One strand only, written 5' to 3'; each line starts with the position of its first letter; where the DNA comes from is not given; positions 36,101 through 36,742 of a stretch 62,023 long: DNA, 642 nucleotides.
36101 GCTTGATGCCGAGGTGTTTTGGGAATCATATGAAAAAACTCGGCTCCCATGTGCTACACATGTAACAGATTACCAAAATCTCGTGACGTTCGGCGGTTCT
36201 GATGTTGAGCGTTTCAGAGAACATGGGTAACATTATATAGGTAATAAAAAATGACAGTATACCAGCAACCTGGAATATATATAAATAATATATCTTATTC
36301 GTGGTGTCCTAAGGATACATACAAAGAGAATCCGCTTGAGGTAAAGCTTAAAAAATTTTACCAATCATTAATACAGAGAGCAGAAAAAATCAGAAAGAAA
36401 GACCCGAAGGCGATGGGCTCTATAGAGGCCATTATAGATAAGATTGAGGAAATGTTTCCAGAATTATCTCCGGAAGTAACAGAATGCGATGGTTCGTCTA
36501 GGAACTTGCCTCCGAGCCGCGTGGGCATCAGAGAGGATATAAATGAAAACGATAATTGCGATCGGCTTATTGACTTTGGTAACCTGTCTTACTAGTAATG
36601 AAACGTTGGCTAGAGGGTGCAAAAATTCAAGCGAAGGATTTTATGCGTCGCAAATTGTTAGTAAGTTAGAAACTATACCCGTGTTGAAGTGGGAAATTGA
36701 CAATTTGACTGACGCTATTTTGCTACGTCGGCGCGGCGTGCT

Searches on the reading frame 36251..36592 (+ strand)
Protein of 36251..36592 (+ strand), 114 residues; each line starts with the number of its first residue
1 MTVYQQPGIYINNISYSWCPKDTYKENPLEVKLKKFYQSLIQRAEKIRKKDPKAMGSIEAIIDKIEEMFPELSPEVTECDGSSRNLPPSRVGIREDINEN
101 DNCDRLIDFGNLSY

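Call 21: search_protein_families(library=pfam, proteins=[window:36251-36592:+], max_evalue=0.1)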
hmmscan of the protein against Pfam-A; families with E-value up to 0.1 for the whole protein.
window:36251-36592:+ (114 aa): 0 families

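Call 22: search_protein_families(library=phrogs, proteins=[window:36251-36592:+], max_evalue=0.1)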
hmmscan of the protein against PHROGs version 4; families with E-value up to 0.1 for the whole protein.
window:36251-36592:+ (114 aa): 1 family
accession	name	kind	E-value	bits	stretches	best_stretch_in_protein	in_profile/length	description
phrog_8560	-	unknown function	0.065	14.5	1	24-66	29-72/89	-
